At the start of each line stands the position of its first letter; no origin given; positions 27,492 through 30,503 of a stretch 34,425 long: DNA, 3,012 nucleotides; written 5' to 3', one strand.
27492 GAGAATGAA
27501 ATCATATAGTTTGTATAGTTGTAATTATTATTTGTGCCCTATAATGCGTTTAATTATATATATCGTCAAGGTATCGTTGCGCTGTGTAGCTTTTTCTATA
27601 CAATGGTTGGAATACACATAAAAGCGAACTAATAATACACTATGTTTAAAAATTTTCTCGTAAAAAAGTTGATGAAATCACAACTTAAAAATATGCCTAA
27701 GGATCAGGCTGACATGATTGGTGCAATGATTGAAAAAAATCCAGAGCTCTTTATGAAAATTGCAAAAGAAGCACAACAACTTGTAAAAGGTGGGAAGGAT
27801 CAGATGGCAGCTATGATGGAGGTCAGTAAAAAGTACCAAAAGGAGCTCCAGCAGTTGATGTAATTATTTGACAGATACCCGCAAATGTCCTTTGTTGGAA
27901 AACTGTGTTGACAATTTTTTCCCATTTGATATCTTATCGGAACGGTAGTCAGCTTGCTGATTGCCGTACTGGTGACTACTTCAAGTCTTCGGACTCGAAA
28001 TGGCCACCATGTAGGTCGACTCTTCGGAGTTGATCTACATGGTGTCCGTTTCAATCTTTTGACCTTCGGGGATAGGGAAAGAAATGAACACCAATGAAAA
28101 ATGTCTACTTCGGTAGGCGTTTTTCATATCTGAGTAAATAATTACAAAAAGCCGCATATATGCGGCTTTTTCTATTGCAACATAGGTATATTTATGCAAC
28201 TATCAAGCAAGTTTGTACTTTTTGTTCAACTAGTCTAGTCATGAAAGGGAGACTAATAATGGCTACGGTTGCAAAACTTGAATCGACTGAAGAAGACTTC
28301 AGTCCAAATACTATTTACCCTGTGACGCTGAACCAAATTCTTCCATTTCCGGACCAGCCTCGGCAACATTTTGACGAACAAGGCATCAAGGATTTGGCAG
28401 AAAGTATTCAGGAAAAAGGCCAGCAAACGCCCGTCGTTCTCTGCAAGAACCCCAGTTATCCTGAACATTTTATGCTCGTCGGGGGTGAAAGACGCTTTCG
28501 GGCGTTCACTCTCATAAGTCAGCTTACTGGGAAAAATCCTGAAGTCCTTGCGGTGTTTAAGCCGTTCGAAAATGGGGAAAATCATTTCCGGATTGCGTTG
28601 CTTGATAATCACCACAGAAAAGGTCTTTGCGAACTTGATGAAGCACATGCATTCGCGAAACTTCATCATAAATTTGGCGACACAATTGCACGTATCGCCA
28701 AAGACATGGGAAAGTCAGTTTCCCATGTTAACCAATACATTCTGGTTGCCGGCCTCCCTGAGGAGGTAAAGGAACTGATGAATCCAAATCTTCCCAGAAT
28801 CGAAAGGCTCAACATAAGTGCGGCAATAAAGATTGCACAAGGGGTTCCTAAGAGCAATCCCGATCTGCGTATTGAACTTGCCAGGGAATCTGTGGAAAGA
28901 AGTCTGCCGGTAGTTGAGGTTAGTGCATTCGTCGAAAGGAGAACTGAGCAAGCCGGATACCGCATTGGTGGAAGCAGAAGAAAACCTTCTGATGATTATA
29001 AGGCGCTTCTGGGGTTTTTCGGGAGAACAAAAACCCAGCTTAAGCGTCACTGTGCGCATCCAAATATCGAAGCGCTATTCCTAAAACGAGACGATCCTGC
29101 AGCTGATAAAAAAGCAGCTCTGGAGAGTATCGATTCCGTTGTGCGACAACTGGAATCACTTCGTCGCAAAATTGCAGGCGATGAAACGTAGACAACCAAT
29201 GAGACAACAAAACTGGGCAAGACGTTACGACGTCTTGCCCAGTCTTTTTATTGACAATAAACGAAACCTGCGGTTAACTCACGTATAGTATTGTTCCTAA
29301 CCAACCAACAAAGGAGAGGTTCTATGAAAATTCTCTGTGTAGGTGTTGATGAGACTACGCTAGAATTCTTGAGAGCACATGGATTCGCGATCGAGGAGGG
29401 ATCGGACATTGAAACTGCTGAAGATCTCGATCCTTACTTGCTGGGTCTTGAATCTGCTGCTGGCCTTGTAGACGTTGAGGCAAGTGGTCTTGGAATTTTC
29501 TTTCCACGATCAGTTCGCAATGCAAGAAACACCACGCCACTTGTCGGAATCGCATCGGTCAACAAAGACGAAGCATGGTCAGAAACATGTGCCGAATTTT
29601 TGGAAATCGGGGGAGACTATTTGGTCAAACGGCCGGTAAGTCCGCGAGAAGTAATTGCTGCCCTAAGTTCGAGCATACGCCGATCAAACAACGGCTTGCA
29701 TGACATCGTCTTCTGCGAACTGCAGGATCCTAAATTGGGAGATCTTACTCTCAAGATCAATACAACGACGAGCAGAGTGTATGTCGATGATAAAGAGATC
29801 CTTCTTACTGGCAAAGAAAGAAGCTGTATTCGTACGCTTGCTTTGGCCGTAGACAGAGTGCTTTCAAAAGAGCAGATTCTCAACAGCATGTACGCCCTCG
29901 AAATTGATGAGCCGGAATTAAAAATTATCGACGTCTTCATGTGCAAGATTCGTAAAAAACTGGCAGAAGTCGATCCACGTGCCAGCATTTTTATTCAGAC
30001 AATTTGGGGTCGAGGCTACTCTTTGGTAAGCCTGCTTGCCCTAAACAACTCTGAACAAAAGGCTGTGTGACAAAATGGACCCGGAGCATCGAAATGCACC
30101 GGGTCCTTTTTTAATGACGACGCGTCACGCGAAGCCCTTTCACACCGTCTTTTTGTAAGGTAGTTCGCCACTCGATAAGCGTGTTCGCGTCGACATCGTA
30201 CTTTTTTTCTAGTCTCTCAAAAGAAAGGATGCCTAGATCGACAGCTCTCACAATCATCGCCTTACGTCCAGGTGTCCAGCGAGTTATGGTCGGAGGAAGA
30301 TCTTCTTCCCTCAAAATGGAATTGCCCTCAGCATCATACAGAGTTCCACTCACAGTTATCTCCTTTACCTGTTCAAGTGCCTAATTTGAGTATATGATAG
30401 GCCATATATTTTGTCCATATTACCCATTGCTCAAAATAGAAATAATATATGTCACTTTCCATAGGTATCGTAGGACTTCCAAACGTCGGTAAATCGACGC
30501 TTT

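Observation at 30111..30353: SciP/DUF1153-like gene convergent with the CtrA-like gene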

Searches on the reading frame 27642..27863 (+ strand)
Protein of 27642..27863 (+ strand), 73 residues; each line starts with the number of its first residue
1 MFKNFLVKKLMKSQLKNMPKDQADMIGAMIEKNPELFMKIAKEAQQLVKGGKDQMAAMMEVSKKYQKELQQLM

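Call 5: search_protein_families(library=pfam, proteins=[window:27642-27863:+], max_evalue=1)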
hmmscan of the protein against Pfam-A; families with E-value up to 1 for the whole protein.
window:27642-27863:+ (73 aa): 2 families
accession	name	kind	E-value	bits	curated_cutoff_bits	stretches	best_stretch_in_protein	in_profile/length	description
PF10241.14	KxDL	-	0.048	14.4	27.2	1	12-71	8-66/86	Uncharacterized conserved protein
PF05823.17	Gp-FAR-1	-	0.058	14.2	29.2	1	7-69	26-82/149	Nematode fatty acid retinoid binding protein (Gp-FAR-1)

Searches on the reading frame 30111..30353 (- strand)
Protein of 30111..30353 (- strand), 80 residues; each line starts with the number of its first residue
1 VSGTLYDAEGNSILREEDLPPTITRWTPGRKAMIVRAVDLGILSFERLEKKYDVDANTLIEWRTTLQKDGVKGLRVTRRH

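Call 5: search_protein_families(library=pfam, proteins=[window:30111-30353:-], max_evalue=1)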
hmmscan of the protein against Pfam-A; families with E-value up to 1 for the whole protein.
window:30111-30353:- (80 aa): 2 families
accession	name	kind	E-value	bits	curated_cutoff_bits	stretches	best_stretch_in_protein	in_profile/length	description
PF06627.17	DUF1153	-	4.5e-16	59.2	23.5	1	12-78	15-82/87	Protein of unknown function (DUF1153)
PF01527.26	HTH_Tnp_1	-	0.013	16.2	24.1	1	24-69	5-49/75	Transposase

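Call 6: search_protein_families(library=ncbifam, proteins=[window:30111-30353:-], max_evalue=1)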
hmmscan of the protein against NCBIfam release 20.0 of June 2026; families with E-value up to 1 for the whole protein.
window:30111-30353:- (80 aa): 3 families
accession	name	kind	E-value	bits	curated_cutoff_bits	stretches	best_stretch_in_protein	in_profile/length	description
NF051866.1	CtrAInhibSciP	equivalog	2e-15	56.7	100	1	12-78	18-85/90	CtrA inhibitor SciP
NF047595.1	IS66_ISRel24_TnpA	equivalog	0.00047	20.8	74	1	25-67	4-46/113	IS66-like element accessory protein TnpA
NF053660.1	ORF80_fam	equivalog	0.022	14.6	95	1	33-71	8-45/70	ORF80 family leucine zipper DNA-binding protein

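Call 10: find_homologous_proteins(query=window:30111-30353:-, max_evalue=0.001)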
Query window:30111-30353:- (80 aa): 1 proteins with E <= 0.001 among 1 candidates.
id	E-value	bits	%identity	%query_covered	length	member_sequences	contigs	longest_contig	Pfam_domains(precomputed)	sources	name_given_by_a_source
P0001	7.5e-46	171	100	100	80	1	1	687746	PF06627.18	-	-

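Call 12: search_solved_structures(query=window:30111-30353:-, max_evalue=10, show_alignments=3)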
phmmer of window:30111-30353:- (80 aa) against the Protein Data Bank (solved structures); distinct sequences matched with E-value up to 10: 4.
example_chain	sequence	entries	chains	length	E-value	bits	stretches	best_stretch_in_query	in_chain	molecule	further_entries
2jrt_A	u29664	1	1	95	3.5e-07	33.7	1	11-77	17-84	Uncharacterized protein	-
2oa4_A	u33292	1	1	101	4e-06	30.4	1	11-78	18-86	SiR5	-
1wym_A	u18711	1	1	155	1.6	12.6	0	44-68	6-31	Transgelin-2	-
3kk7_A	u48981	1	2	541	1.6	12.6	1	26-64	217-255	Putative cell invasion protein with MAC/Perforin domain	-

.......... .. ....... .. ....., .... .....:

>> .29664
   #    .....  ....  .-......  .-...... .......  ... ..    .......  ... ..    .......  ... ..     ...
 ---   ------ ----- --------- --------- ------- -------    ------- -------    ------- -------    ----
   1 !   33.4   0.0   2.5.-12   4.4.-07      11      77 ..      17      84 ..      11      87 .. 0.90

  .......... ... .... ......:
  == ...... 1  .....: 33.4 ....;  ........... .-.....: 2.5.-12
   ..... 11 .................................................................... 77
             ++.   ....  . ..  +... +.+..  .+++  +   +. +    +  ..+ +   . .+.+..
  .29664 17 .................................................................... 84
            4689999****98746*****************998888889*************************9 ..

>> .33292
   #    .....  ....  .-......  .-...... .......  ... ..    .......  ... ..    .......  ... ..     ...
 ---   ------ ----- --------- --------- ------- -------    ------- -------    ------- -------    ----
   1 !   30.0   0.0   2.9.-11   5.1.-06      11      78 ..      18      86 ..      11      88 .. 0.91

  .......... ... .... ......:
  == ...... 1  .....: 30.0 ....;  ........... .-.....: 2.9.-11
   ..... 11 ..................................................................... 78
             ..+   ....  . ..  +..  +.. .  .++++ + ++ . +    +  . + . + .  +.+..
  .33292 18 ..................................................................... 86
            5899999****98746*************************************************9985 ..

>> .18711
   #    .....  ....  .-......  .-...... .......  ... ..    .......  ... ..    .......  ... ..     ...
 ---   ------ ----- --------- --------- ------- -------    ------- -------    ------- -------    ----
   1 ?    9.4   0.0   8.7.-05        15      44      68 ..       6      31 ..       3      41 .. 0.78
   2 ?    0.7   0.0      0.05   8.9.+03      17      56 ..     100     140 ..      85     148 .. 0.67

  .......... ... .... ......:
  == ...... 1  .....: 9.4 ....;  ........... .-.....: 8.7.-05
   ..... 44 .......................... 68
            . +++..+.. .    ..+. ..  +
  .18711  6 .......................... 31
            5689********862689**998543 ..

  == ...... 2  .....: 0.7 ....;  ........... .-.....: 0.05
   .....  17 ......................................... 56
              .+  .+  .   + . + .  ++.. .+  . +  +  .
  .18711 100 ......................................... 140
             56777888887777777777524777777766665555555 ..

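Call 14: find_encoding_contigs(protein=window:30111-30353:-, flank=10000, max_places=6)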
Protein window:30111-30353:- (80 aa): no gene with exactly this product is on record in the collection.

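Call 18: search_protein_representatives(protein=window:30111-30353:-)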
Query: 80 residues. Proteins with E-value up to 0.001 (for the whole library): 730; up to 1e-10: 3; up to 1e-30: 1. The best 150 are listed.
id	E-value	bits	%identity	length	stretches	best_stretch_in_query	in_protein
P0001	2.4e-46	171.0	100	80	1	1-80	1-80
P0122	3.5e-15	71.9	37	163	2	5-78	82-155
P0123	1.0e-10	57.7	47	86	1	14-77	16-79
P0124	6.2e-10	55.2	43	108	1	14-78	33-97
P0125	9.5e-10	54.7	49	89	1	20-78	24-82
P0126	2.4e-09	53.4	50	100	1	15-78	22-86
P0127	4.3e-09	52.6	45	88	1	13-79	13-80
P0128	4.4e-09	52.5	44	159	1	9-79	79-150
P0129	7.1e-09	51.9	35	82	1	5-79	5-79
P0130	8.9e-09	51.6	45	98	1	21-78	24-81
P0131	1.3e-08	51.0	46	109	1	11-79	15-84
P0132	1.6e-08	50.8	31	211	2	23-78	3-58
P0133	2.7e-08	50.0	41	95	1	16-79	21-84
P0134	2.9e-08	49.9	38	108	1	13-78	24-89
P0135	2.9e-08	49.9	39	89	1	6-78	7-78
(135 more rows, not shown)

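Call 45: search_dna_similar(query=window:30111-30353:-, collection=phages, mode=protein, max_evalue=0.001)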
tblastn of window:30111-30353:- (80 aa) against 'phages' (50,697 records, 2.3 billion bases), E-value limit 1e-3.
No match.

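Call 46: find_encoding_contigs(protein=P0122, flank=8000, max_places=3)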
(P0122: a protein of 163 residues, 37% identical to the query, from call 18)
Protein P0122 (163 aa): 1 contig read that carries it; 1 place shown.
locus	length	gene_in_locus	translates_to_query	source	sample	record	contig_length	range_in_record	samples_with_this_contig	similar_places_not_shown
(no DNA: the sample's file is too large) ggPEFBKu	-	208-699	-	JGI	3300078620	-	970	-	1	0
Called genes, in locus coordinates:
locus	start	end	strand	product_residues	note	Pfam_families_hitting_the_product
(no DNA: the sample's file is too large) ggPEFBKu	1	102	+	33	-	?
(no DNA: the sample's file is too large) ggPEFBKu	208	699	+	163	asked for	PF06627:DUF1153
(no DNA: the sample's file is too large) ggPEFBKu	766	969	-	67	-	?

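Call 70: find_encoding_contigs(protein=P0123, flank=6000, max_places=3)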
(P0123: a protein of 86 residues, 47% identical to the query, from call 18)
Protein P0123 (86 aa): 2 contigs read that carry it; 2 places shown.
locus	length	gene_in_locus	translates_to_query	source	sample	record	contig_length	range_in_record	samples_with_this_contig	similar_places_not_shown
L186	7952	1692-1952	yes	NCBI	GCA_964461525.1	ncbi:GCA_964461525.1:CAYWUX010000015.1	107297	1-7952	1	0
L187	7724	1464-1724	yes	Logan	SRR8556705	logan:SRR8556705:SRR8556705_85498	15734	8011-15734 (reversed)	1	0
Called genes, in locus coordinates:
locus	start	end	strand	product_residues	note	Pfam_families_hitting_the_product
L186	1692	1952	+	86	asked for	PF06627:DUF1153, PF13518:HTH_28 (weak)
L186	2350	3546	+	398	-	PF05226:CHASE2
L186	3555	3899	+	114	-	-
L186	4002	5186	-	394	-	PF00266:Aminotran_5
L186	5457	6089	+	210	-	PF01914:MarC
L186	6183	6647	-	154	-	PF00903:Glyoxalase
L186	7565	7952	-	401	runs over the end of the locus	PF00108:Thiolase_N, PF02803:Thiolase_C, PF22691:Thiolase_C_1 (faint)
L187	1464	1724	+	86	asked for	PF06627:DUF1153, PF13518:HTH_28 (weak)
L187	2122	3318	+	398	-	PF05226:CHASE2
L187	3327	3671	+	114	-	-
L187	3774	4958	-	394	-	PF00266:Aminotran_5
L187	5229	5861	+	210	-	PF01914:MarC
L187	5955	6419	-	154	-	PF00903:Glyoxalase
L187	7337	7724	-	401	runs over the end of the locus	PF00108:Thiolase_N, PF02803:Thiolase_C, PF22691:Thiolase_C_1 (faint)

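Call 76: predict_structure(alignment_id=A5)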
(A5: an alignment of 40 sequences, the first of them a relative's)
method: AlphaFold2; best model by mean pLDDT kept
length: 80 residues; sequences in the alignment: 40
mean_pLDDT: 85.2   pTM: 0.72
mean pLDDT of the five models: 85.2, 85.0, 83.2, 82.8, 82.3
residues with pLDDT >= 90: 44; 70-90: 23; 50-70: 12; < 50: 1
segments of 3 or more residues with pLDDT < 50: none
pLDDT, mean of each block of 10 residues (from residue 1): 63 78 89 92 92 93 94 81
secondary structure, 60 per line:
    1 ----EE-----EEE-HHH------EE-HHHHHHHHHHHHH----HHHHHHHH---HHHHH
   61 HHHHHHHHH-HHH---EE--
elements in order: E12-14 H28-40 H45-52 H56-69

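Call 79: fold_search(model_id=the predicted structure, library=pdb)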
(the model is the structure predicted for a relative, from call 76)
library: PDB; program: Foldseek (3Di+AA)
matches with E <= 10: 54; with E <= 0.001: 0
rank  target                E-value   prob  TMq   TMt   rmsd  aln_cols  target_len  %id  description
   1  2jrt_MODEL_1_A        3.6e-03  1.00  0.65  0.56   7.8        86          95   26  NMR solution structure of the protein coded by gene RHOS4_12090 of Rhodobacter sphaeroides. Northeast Structur (released 2007-08-21)
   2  2oa4_MODEL_1_A        1.2e-02  0.99  0.56  0.46   5.3        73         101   29  Solution NMR Structure: Northeast Structural Genomics Consortium Target SiR5 (released 2007-03-06)
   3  3pvp_B                1.9e+00  0.16  0.38  0.34   3.6        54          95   20  Structure of Mycobacterium tuberculosis DnaA-DBD in complex with box2 DNA (released 2011-05-25)
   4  6eni_A                2.2e+00  0.25  0.41  0.33   3.3        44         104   20  Tryptophan Repressor TrpR from E.coli variant T44L S88Y with Indole-3-acetic acid as ligand (released 2019-02-06)
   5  1wrp                  2.7e+00  0.20  0.41  0.33   3.5        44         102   20  FLEXIBILITY OF THE DNA-BINDING DOMAINS OF TRP REPRESSOR (released 1988-04-16)
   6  6f7g_A                3.0e+00  0.16  0.39  0.32   3.6        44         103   20  Tryptophan Repressor TrpR from E.coli with 5-Methyltryptamine (released 2018-12-19)
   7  4yfj_A                3.3e+00  0.03  0.19  0.13   8.0        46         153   17  Crystal structure of aminoglycoside acetyltransferase AAC(3)-Ib (released 2015-03-18)
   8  3pvp_A                3.5e+00  0.12  0.39  0.33   3.7        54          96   20  Structure of Mycobacterium tuberculosis DnaA-DBD in complex with box2 DNA (released 2011-05-25)
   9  7ng0                  3.5e+00  0.12  0.38  0.18   3.3        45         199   22  Crystal structure of N- and C-terminally truncated Geobacillus thermoleovorans nucleoid occlusion protein Noc (released 2021-02-17)
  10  2elh_MODEL_1_A        3.5e+00  0.09  0.44  0.41  13.6        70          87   18  Solution structure of the CENP-B N-terminal DNA-binding domain of fruit fly distal antenna CG11849-PA (released 2008-04-01)
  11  6ekp_A                3.8e+00  0.16  0.41  0.33   3.4        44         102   18  Tryptophan Repressor TrpR from E.coli variant T44L T81M S88Y with Indole-3-acetic acid as ligand (released 2019-01-30)
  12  6elb_A                4.0e+00  0.16  0.42  0.33   3.3        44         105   18  Tryptophan Repressor TrpR from E.coli variant M42F T44L T81M N87G S88Y with Indole-3-acetic acid as ligand (released 2019-02-06)
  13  2xf6                  4.0e+00  0.07  0.27  0.40   5.7        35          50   23  Crystal structure of Bacillus subtilis SPP1 phage gp23.1, a putative chaperone. (released 2010-08-11)
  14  6eni_B                4.3e+00  0.15  0.41  0.33   3.3        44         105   20  Tryptophan Repressor TrpR from E.coli variant T44L S88Y with Indole-3-acetic acid as ligand (released 2019-02-06)
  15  1j75_A                4.3e+00  0.06  0.24  0.32   4.8        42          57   26  Crystal Structure of the DNA-Binding Domain Zalpha of DLM-1 Bound to Z-DNA (released 2001-09-01)
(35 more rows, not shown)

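Call 89: search_protein_families(library=padloc, proteins=[window:30111-30353:-], max_evalue=0.01)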
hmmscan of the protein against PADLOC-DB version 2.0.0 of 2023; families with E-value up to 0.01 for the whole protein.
window:30111-30353:- (80 aa): 0 families

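Call 90: search_protein_families(library=phrogs, proteins=[window:30111-30353:-], max_evalue=0.001)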
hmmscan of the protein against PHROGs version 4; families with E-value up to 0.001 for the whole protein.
window:30111-30353:- (80 aa): 0 families
